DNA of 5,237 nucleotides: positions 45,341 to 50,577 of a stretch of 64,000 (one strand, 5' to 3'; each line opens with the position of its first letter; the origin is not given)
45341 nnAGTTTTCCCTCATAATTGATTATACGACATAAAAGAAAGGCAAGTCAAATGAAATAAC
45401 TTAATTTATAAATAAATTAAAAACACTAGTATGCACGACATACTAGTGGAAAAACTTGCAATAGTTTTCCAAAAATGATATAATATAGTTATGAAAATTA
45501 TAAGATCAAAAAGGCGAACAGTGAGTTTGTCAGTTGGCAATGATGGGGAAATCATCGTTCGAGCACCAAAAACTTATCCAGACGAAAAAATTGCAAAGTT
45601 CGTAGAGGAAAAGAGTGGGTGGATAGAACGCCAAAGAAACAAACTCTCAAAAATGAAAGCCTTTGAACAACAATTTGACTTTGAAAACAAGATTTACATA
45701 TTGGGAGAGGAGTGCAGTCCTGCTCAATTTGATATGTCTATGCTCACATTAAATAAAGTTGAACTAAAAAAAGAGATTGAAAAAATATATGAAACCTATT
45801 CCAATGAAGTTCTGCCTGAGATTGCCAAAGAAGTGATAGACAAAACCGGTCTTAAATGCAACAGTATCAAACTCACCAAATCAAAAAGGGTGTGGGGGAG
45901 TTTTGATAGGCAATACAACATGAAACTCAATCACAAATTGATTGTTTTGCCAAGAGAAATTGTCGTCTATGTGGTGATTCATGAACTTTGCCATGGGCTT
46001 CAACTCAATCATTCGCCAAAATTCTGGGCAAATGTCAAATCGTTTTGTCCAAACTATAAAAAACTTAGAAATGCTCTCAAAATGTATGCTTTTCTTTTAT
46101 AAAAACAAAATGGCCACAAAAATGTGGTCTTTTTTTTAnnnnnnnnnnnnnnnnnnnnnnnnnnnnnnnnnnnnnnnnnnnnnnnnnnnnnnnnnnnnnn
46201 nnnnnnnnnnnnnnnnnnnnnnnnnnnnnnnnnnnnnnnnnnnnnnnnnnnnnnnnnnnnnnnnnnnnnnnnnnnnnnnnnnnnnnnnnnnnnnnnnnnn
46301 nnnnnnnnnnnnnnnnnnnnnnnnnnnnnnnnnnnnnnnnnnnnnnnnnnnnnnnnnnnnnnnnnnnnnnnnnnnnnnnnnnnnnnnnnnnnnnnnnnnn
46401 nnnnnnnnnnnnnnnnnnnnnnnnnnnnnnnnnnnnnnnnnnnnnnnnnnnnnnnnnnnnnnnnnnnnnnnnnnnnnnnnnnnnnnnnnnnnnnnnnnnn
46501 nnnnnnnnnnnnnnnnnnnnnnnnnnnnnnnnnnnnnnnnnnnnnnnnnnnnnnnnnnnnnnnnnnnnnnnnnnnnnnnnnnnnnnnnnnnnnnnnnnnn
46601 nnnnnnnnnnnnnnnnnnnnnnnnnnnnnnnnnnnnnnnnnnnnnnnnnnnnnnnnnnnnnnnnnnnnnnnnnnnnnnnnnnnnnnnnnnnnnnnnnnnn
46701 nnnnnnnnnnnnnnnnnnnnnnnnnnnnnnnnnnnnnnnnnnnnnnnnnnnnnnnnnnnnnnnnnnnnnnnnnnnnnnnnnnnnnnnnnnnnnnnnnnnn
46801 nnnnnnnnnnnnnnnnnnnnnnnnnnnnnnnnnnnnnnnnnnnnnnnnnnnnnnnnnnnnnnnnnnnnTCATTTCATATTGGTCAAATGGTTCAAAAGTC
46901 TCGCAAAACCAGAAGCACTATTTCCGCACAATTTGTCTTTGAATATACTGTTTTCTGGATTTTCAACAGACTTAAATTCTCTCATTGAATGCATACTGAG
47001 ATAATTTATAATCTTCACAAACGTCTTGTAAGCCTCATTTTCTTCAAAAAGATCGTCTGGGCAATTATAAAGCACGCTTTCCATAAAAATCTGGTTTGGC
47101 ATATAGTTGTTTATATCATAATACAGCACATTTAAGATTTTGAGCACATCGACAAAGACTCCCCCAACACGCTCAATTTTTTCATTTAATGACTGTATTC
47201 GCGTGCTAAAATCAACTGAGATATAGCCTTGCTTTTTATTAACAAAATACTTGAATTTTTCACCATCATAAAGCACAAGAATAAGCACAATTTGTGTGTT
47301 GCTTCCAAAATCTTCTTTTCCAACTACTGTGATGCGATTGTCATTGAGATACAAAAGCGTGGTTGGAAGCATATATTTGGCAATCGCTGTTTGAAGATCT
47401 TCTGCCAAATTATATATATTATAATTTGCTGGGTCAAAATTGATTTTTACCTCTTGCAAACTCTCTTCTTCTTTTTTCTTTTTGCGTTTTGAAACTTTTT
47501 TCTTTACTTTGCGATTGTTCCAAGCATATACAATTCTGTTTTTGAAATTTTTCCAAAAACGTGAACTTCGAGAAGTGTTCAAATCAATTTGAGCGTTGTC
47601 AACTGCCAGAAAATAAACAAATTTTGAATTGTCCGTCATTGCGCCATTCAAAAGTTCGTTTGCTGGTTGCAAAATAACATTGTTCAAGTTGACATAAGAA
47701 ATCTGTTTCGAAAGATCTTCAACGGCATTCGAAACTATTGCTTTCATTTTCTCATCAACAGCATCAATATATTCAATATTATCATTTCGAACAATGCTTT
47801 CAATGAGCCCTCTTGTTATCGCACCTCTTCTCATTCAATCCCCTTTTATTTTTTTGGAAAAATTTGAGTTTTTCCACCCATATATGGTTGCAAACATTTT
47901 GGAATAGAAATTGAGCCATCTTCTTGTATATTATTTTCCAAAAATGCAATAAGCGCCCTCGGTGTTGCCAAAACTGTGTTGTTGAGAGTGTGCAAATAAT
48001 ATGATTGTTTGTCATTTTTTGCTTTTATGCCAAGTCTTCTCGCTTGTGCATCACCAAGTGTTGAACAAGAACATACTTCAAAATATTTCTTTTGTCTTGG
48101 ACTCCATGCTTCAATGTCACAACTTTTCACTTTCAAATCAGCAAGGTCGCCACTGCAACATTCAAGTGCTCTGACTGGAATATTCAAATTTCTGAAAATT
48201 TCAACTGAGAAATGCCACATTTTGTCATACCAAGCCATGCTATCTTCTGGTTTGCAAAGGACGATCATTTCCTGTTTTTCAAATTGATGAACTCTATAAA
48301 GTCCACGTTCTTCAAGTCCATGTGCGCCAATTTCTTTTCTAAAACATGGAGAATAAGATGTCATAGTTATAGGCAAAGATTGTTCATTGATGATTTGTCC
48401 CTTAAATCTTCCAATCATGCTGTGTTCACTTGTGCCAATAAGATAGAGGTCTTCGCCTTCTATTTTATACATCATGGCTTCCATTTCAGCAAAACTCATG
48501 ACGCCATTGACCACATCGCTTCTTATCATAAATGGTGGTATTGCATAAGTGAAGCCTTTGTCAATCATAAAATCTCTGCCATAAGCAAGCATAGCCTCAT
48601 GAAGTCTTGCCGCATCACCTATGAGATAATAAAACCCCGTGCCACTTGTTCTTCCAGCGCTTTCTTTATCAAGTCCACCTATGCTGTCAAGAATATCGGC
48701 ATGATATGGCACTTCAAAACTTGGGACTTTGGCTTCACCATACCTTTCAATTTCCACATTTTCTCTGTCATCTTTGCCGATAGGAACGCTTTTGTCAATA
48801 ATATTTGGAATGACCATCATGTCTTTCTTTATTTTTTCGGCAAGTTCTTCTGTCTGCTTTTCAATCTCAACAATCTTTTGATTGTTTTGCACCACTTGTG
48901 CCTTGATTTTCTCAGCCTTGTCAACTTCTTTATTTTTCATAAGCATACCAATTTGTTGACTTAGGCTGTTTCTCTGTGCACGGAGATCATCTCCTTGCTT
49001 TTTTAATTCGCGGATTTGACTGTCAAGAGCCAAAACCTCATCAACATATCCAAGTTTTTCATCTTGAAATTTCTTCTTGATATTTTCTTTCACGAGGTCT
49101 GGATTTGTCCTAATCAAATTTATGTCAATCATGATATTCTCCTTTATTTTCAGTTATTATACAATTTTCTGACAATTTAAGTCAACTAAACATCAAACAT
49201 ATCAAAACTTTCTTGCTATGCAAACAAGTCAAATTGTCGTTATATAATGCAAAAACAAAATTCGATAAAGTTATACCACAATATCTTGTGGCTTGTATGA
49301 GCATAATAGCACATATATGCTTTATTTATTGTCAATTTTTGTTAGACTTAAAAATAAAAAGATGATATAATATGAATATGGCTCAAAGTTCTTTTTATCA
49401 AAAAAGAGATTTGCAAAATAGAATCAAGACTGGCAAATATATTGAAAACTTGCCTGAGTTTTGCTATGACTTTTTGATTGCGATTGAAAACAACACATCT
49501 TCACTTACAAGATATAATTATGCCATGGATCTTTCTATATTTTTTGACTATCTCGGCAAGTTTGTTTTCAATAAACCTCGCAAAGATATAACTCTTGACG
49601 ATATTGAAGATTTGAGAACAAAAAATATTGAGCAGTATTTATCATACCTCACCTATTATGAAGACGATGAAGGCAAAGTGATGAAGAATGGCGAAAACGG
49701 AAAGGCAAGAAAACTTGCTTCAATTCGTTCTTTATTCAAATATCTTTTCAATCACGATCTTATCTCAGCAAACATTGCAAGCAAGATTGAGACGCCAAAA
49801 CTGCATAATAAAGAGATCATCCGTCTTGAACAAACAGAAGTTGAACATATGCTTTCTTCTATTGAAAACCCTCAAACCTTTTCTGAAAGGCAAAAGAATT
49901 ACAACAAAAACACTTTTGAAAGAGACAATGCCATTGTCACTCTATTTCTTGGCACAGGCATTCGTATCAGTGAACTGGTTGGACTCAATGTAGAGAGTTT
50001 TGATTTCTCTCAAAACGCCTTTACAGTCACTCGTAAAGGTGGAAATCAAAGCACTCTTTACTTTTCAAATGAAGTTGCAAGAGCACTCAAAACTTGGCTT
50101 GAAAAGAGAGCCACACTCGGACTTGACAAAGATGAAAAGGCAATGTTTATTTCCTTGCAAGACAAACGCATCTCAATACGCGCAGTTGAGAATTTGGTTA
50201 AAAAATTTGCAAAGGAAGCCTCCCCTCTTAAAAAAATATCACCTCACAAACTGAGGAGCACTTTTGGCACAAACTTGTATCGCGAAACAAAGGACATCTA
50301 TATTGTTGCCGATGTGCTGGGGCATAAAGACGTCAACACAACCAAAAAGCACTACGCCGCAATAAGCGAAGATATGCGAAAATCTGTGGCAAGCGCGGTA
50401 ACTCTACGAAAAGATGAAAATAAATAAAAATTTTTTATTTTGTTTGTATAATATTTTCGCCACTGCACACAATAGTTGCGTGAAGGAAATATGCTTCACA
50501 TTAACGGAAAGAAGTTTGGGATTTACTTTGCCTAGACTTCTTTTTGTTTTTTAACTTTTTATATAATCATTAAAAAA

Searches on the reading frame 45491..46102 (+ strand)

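Call 76: search_protein_families(library=pfam, proteins=[window:45491-46102:+], max_evalue=0.00001)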
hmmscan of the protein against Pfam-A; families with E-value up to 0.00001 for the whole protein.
window:45491-46102:+ (203 aa): 1 family
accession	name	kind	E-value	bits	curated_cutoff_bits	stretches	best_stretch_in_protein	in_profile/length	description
PF01863.23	YgjP-like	-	6.4e-44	150.9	26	2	88-197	96-205/207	YgjP-like, metallopeptidase domain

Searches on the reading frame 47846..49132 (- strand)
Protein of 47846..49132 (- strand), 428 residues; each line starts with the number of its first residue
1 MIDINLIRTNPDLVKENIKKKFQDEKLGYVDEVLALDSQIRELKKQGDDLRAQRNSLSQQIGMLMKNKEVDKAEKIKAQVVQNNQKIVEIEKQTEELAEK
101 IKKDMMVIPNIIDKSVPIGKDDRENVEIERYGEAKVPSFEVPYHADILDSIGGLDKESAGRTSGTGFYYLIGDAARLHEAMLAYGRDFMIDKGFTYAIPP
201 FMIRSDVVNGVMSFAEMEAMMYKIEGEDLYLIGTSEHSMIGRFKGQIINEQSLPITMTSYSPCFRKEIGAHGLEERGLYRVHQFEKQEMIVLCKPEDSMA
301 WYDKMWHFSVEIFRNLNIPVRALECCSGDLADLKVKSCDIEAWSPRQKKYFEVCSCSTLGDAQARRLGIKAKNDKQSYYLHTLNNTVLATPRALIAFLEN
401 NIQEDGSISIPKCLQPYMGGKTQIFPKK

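Call 68: search_protein_families(library=pfam, proteins=[window:47846-49132:-], max_evalue=0.00001)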
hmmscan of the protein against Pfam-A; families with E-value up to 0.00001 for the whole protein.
window:47846-49132:- (428 aa): 2 families
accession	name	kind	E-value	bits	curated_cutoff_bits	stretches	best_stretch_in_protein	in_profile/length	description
PF00587.30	tRNA-synt_2b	-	1.4e-31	110.4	29.3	1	226-401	8-179/179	tRNA synthetase class II core domain (G, H, P, S and T)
PF02403.27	Seryl_tRNA_N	-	6e-25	88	28.2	1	1-111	1-107/108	Seryl-tRNA synthetase N-terminal domain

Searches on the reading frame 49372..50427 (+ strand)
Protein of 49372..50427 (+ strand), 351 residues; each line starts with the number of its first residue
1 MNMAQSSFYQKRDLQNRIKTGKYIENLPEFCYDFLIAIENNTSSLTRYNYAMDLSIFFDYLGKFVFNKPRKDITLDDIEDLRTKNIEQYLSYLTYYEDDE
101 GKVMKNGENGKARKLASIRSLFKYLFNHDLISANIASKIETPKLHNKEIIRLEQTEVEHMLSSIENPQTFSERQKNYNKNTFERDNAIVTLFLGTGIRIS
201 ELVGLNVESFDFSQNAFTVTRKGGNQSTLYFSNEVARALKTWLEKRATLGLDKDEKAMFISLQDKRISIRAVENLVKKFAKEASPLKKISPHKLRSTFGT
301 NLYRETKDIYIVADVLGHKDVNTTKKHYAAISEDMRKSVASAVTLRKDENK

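Call 68: search_protein_families(library=pfam, proteins=[window:49372-50427:+], max_evalue=0.00001)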
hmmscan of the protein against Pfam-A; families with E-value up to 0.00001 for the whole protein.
window:49372-50427:+ (351 aa): 1 family
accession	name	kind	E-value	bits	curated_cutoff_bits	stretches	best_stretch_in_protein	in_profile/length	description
PF00589.27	Phage_integrase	-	4.7e-33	114.8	27.1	1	152-332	3-169/172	Phage integrase family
